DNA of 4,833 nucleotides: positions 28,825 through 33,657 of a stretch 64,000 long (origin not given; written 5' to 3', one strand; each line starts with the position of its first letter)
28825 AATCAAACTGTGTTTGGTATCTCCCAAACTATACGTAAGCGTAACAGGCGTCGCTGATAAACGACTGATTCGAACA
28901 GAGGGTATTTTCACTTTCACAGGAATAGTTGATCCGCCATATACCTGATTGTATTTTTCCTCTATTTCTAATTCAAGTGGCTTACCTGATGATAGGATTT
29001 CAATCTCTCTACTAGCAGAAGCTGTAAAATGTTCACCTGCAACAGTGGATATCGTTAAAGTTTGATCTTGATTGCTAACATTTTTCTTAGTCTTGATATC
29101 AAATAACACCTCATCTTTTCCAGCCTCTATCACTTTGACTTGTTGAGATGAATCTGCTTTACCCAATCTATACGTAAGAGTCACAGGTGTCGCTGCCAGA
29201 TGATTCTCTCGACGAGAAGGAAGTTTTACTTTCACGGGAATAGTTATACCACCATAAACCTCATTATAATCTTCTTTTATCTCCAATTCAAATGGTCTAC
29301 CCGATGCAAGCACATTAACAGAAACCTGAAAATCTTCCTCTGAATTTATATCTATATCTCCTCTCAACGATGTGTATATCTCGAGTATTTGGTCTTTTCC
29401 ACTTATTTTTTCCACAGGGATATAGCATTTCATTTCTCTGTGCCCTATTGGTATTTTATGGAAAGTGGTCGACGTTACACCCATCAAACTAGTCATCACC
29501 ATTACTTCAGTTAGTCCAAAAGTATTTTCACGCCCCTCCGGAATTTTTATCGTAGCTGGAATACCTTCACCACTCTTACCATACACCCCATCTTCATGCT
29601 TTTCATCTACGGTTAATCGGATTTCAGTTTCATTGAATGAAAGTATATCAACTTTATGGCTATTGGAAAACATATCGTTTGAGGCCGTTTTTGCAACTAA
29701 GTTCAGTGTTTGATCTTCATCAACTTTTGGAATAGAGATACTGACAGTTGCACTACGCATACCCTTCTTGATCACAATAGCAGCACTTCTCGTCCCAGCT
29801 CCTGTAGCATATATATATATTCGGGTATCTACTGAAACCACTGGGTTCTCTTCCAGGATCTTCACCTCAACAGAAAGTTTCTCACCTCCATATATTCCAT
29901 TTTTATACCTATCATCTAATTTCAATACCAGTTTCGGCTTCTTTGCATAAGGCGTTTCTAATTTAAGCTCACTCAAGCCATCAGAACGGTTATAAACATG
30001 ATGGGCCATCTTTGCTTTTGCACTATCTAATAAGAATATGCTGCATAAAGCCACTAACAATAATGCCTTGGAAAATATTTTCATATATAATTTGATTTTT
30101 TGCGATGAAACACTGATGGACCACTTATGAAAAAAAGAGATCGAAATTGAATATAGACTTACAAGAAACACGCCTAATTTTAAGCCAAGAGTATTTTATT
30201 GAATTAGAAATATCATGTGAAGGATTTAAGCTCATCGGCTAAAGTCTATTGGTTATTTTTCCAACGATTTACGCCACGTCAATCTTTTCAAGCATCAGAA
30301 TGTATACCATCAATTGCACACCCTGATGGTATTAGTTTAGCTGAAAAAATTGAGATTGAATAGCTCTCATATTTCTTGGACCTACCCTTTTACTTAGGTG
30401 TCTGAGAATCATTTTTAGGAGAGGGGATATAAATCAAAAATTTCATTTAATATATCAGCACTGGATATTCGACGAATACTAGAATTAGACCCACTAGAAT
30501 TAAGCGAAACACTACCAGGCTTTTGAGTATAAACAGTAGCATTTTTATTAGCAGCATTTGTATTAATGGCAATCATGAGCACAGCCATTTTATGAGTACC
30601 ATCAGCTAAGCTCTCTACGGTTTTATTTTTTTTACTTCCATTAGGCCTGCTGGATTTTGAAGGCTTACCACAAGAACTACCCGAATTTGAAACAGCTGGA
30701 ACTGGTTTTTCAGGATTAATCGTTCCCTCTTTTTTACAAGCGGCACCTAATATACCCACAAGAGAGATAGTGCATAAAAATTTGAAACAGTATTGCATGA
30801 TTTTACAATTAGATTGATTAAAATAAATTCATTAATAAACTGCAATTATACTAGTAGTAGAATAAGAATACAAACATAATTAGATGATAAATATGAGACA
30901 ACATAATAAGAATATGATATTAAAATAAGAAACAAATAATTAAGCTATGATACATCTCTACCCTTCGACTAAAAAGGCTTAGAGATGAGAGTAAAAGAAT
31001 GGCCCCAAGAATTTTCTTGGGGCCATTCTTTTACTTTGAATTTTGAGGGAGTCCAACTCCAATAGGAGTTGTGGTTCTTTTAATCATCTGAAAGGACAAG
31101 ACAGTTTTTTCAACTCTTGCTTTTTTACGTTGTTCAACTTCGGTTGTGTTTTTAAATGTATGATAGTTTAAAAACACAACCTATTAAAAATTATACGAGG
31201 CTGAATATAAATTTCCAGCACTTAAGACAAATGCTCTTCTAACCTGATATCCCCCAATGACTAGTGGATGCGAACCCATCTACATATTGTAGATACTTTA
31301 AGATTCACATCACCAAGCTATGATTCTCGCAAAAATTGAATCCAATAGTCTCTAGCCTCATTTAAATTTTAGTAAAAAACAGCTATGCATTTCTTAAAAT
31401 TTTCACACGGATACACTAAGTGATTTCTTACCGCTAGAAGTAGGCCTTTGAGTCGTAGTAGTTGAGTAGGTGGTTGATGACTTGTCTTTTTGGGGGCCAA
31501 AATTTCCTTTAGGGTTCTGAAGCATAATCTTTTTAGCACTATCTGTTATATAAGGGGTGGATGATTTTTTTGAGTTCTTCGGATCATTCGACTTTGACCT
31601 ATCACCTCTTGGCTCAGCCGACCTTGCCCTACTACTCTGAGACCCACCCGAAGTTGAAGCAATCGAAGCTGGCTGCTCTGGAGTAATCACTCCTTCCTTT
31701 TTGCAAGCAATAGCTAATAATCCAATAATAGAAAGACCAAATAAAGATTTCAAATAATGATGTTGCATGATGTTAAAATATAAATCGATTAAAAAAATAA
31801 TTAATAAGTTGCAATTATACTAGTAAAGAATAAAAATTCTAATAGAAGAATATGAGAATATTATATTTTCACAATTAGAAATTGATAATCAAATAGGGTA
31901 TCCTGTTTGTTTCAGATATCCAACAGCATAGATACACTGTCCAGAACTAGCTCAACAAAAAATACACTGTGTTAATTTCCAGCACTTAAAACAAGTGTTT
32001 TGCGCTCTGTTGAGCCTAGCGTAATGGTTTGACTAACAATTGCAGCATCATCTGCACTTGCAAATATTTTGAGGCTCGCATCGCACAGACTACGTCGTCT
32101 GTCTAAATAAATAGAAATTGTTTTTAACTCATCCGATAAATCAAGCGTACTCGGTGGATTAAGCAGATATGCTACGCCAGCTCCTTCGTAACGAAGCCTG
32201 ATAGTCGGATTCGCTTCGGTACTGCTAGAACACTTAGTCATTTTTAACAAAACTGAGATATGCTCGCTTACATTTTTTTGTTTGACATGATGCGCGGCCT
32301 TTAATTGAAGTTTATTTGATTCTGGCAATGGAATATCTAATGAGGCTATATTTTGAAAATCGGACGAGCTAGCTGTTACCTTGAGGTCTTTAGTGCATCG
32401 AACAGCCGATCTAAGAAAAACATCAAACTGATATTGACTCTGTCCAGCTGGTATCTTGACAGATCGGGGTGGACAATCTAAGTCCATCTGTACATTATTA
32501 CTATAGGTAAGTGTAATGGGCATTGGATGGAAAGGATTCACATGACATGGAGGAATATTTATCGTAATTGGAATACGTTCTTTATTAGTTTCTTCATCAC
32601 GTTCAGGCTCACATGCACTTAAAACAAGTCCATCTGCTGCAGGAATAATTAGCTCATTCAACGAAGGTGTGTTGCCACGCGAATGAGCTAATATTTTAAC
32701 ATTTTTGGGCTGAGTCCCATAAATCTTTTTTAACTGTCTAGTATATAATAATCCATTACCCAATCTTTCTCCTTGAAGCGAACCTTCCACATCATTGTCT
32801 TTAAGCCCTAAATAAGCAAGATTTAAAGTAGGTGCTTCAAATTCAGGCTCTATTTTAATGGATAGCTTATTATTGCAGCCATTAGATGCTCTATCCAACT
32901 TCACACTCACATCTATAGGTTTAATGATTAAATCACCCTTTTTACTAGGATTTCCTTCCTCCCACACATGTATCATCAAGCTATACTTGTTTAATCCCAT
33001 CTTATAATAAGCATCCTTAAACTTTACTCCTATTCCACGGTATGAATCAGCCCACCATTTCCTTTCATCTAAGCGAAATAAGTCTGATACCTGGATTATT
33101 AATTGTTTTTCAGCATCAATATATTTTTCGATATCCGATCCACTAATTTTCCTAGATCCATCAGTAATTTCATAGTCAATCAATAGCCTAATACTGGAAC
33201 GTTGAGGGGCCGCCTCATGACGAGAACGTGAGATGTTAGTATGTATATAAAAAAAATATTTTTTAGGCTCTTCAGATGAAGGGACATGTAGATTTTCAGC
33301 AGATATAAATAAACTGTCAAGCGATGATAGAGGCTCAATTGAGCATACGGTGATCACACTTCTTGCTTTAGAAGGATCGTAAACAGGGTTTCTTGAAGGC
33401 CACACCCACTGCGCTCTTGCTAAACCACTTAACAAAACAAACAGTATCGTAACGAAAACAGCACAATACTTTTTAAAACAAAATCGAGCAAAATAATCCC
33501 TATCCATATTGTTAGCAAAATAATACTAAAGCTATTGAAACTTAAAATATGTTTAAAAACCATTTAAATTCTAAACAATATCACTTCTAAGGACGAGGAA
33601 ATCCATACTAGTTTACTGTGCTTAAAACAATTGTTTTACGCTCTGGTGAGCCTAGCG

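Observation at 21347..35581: Single-strand 14-kb surface-protein locus: cassettes interleaved with repeat proteins that share one unclassified domain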

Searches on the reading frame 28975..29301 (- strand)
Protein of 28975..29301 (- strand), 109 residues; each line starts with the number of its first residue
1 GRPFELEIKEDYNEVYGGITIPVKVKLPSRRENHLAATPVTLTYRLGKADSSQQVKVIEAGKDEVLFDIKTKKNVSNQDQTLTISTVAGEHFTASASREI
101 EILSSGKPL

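Call 46: predict_structure(alignment_id=A4)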
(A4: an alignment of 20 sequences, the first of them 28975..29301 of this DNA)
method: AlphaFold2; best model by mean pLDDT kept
length: 109 residues; sequences in the alignment: 20
mean_pLDDT: 81.9   pTM: 0.73
mean pLDDT of the five models: 81.9, 80.0, 79.8, 78.8, 78.4
residues with pLDDT >= 90: 33; 70-90: 54; 50-70: 22; < 50: 0
segments of 3 or more residues with pLDDT < 50: none
pLDDT, mean of each block of 10 residues (from residue 1): 72 84 85 75 89 92 91 77 86 77 72
secondary structure, 60 per line:
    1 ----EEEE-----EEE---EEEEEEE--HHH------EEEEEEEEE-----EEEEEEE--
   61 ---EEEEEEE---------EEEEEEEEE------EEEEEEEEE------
elements in order: E5-8 E14-16 E20-26 E38-46 E52-58 E64-70 E80-88 E95-103
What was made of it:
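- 27070..29898 (-): Nine ~105-aa Ig-like repeats (giant aa 63-1005). AF2 model pLDDT 82, an 8-strand beta-sandwich (call 46).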

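Call 48: fold_search(model_id=the predicted structure, library=pdb)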
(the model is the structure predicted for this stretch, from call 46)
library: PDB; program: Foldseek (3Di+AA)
matches with E <= 10: 1730; with E <= 0.001: 2
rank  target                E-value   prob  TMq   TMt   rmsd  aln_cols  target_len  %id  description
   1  4lba_A                7.2e-04  1.00  0.48  0.49   5.3       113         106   16  Crystal structure of a conjugative transposon lipoprotein (BACEGG_03088) from Bacteroides eggerthii DSM 20697 at 1.70  (released 2013-08-07)
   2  4lba_B                9.7e-04  1.00  0.44  0.44   6.6       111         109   18  Crystal structure of a conjugative transposon lipoprotein (BACEGG_03088) from Bacteroides eggerthii DSM 20697 at 1.70  (released 2013-08-07)
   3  6rpt_A                1.2e-03  1.00  0.49  0.48   5.5       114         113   15  Structure of tick complement inhibitor CirpT1 complexed with macroglobubulin domain 4 of human complement C5 (released 2020-01-08)
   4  6ysq_C                1.7e-03  1.00  0.55  0.13   4.8       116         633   14  The hC4Nb8 complement inhibitory nanobody in complex with C4b (released 2020-06-24)
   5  5x7g                  1.9e-03  1.00  0.63  0.12   3.5       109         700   16  Crystal Structure of Paenibacillus sp. 598K cycloisomaltooligosaccharide glucanotransferase (released 2017-04-26)
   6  6rpt_C                2.3e-03  1.00  0.48  0.47   5.5       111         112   15  Structure of tick complement inhibitor CirpT1 complexed with macroglobubulin domain 4 of human complement C5 (released 2020-01-08)
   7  5axh_A                2.9e-03  1.00  0.60  0.15   4.1       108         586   12  Crystal structure of thermophilic dextranase from Thermoanaerobacter pseudethanolicus, D312G mutant in complex with is (released 2015-11-11)
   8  2l3b_MODEL_1_A        4.2e-03  1.00  0.54  0.48   5.2       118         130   12  Solution NMR structure of the BT_0084 lipoprotein from Bacteroides thetaiotaomicron, Northeast Structural Geno (released 2010-11-10)
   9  5jpm_B                4.7e-03  1.00  0.56  0.11   4.3       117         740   15  Structure of the complex of human complement C4 with MASP-2 rebuilt using iMDFF (released 2016-08-10)
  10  3ly6_A                4.7e-03  1.00  0.48  0.11   4.9       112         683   16  Crystal structure of human transglutaminase 2 complex with adenosine 5' Triphosphate (released 2010-08-18)
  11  2l7q_MODEL_1_A        4.7e-03  1.00  0.44  0.40   7.5       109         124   12  Solution NMR structure of conjugate transposon protein BVU_1572(27-141) from Bacteroides Vulgatus, Northeast S (released 2010-12-29)
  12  6i0x_B                4.7e-03  1.00  0.43  0.15   6.0       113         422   11  Porphyromonas gingivalis peptidylarginine deminase (PPAD) mutant G231N/E232T/N235D in complex with Cl-amidine. (released 2019-01-23)
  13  7dfa_A                4.7e-03  1.00  0.44  0.17  10.0       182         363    9  Crystal of Arrestin2-V2Rpp-4-Fab30 complex (released 2021-07-28)
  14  5axg_B                5.7e-03  1.00  0.57  0.14   4.1       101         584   12  Crystal structure of thermophilic dextranase from Thermoanaerobacter pseudethanolicus (released 2015-11-11)
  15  4az8_A                5.7e-03  1.00  0.54  0.35   5.4       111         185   14  Crystal structure of the complex of the Caf1M:Caf1 chaperone:subunit preassembly complex carrying the KDKDTN insertion (released 2012-09-26)
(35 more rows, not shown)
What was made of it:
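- On Calx-beta, Big or other named Ig-like repeat families (for the shared ~105-aa repeat): Foldseek gives a spread of unrelated Ig-like folds, best E 7e-4 and TM 0.42-0.65 (call 48).
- Ig-like model with pLDDT 82: calls 46, 48.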

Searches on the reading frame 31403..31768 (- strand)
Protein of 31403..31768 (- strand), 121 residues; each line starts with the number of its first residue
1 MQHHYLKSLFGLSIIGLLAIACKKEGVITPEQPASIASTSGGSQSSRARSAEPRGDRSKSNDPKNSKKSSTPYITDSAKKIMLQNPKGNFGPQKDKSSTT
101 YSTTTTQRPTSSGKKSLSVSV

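Call 4: search_protein_families(library=pfam, proteins=[window:31403-31768:-], max_evalue=0.1)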
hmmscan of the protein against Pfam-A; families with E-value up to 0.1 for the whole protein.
window:31403-31768:- (121 aa): 0 families

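Call 6: search_protein_families(library=ncbifam, proteins=[window:31403-31768:-], max_evalue=1)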
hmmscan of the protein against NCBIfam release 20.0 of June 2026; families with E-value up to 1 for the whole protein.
window:31403-31768:- (121 aa): 1 family
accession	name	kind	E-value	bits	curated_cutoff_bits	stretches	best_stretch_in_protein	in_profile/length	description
NF045730.1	VlpC_Nterm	exception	0.32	11.2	160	0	7-49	15-56/87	variant surface lipoprotein VlpC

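Call 84: search_protein_families(library=padloc, proteins=[window:31403-31768:-], max_evalue=0.01)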
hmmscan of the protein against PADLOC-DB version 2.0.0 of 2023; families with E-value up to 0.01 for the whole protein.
window:31403-31768:- (121 aa): 0 families

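Call 85: search_protein_families(library=phrogs, proteins=[window:31403-31768:-], max_evalue=0.01)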
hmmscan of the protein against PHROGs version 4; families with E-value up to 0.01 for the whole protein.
window:31403-31768:- (121 aa): 0 families

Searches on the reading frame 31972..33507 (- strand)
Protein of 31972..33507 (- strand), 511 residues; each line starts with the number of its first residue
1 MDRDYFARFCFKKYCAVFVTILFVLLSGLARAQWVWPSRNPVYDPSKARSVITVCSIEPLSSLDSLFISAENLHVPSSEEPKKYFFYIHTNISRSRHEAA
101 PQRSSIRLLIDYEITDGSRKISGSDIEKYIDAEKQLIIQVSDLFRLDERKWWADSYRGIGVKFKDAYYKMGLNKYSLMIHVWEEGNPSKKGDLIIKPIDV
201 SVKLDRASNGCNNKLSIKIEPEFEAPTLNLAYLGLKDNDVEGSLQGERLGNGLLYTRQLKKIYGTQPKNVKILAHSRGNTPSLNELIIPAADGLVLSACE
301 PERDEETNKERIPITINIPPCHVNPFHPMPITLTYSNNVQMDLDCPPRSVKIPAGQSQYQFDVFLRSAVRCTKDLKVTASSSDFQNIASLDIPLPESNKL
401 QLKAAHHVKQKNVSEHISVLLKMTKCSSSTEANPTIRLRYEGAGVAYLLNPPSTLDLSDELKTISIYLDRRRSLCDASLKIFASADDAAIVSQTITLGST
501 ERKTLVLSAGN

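Call 4: search_protein_families(library=pfam, proteins=[window:31972-33507:-], max_evalue=0.1)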
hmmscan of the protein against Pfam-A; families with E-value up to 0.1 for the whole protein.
window:31972-33507:- (511 aa): 0 families

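Call 6: search_protein_families(library=ncbifam, proteins=[window:31972-33507:-], max_evalue=1)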
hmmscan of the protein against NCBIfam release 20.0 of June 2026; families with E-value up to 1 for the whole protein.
window:31972-33507:- (511 aa): 0 families

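Call 10: find_encoding_contigs(protein=window:31972-33507:-, flank=10000, max_places=6)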
Protein window:31972-33507:- (511 aa): no gene with exactly this product is on record in the collection.

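Call 16: find_homologous_proteins(query=window:31972-33507:-, max_evalue=0.001)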
Query window:31972-33507:- (511 aa): 5 proteins with E <= 0.001 among 8000 candidates.
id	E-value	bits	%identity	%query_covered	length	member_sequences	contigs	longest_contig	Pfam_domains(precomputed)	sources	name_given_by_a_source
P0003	0.0e+0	1019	89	100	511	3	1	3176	-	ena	-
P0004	1.3e-229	781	71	100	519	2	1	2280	-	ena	-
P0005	1.8e-194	665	63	100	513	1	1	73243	-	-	-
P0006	5.9e-188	644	61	100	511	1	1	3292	-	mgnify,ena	mgnify:CR=1 FL=1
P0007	5.5e-136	472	49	100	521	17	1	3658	-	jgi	jgi:hypothetical protein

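Call 17: find_encoding_contigs(protein=P0007, flank=10000, max_places=10)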
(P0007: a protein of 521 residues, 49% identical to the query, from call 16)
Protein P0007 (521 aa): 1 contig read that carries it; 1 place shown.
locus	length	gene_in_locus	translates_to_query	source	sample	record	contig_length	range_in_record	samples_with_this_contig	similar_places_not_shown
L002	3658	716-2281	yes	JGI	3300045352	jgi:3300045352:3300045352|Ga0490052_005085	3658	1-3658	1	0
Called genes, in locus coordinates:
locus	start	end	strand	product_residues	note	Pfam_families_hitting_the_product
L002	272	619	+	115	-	-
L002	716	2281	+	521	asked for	-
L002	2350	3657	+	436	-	?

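Call 18: find_encoding_contigs(protein=P0003, flank=10000, max_places=6)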
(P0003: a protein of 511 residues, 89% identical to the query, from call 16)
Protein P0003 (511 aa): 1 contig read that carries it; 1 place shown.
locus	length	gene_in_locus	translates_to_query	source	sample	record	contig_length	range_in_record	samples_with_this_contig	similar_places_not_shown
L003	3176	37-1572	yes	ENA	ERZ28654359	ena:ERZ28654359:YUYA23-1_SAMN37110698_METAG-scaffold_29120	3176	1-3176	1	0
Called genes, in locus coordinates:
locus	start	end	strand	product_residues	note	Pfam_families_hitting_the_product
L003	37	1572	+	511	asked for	-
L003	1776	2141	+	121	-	-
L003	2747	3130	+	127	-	-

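Call 20: find_related_loci(query=A1, collection=genome_contigs, flank=10000)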
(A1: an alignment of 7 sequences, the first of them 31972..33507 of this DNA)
Query A1 (511 aa) in genome_contigs; peptide patterns used: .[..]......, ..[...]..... (x = any residue, [..] = any of these).
127 stretches matched a pattern; 1 encode a relative of the query (tblastn E <= 1e-3); 1 distinct loci.
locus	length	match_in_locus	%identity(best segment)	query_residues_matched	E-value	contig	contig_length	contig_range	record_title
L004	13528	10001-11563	50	1-511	7e-151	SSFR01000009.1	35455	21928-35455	MAG: Pedobacter sp. isolate Bin_56_2 c_000000058149, whole genome shotgun sequence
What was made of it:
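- Tried and rejected: MAG (call 20).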

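Call 33: search_solved_structures(query=A1, max_evalue=1)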
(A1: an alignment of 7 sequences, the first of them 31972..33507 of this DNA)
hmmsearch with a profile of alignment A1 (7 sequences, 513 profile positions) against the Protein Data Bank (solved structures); distinct sequences matched with E-value up to 1: 1.
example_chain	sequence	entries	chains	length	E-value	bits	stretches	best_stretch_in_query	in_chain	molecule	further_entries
6mx1_A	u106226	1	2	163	0.83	11.2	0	457-508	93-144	Bifunctional aspartokinase/homoserine dehydrogenase 1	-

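Call 84: search_protein_families(library=padloc, proteins=[window:31972-33507:-], max_evalue=0.01)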
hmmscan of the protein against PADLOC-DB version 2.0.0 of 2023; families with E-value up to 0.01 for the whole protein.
window:31972-33507:- (511 aa): 0 families

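Call 85: search_protein_families(library=phrogs, proteins=[window:31972-33507:-], max_evalue=0.01)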
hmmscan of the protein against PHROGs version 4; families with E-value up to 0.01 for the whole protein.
window:31972-33507:- (511 aa): 0 families

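Call 116: find_related_loci(query=A1, collection=viral_contigs, flank=5000)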
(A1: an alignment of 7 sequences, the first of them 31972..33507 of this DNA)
Query A1 (511 aa) in viral_contigs; peptide patterns used: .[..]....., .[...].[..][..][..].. (x = any residue, [..] = any of these).
123 stretches matched a pattern, but none encodes a relative of the query by tblastn (E <= 1e-3).
